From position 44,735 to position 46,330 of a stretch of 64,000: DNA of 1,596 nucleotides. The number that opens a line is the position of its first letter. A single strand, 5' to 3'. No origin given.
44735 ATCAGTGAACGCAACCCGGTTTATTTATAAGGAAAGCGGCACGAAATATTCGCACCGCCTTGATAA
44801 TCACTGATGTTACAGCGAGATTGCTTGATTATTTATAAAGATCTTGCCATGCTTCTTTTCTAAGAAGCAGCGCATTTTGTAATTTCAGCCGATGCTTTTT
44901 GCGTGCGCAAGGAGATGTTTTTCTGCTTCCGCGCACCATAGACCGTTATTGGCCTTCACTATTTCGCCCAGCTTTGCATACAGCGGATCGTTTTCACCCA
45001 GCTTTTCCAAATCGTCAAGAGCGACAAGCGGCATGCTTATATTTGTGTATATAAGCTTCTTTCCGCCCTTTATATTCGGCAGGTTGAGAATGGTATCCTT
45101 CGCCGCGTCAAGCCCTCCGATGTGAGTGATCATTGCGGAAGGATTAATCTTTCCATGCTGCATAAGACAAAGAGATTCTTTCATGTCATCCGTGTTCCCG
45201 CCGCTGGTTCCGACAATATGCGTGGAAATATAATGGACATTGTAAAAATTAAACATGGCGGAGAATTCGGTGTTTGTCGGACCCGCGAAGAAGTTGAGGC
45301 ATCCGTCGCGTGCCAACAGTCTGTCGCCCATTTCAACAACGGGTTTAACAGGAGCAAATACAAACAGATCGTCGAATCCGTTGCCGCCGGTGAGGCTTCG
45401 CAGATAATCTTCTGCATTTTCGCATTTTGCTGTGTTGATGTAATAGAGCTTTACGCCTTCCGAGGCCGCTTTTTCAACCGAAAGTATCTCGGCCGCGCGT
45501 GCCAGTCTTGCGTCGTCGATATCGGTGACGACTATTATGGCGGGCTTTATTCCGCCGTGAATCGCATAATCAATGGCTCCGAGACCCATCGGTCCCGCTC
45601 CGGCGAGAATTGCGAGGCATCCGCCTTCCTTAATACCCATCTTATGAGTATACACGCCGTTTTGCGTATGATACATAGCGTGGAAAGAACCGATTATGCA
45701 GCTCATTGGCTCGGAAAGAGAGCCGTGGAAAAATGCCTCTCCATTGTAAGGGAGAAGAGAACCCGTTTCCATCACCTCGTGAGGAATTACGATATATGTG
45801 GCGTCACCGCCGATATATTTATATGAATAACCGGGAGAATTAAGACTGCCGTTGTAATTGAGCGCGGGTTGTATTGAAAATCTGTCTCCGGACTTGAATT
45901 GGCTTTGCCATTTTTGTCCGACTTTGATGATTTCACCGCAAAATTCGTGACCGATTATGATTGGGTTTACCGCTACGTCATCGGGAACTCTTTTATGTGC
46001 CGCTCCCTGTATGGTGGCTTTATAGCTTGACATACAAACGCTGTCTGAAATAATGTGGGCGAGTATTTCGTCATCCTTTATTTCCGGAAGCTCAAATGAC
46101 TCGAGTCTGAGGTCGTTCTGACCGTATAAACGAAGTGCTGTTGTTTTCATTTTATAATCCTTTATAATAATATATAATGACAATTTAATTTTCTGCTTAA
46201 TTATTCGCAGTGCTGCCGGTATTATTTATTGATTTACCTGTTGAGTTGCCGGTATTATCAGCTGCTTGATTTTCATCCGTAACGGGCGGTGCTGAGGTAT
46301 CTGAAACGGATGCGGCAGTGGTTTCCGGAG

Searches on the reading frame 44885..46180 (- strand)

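Call 76: search_protein_families(library=pfam, proteins=[window:44885-46180:-], max_evalue=0.00001)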
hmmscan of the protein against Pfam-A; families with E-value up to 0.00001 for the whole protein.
window:44885-46180:- (431 aa): 2 families
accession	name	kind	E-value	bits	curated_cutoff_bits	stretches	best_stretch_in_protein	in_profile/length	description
PF00107.32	ADH_zinc_N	-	4.5e-12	46.5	31.8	1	197-339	1-126/129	Zinc-binding dehydrogenase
PF08240.17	ADH_N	-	1.2e-08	35.5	23.5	1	36-135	2-97/104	Alcohol dehydrogenase GroES-like domain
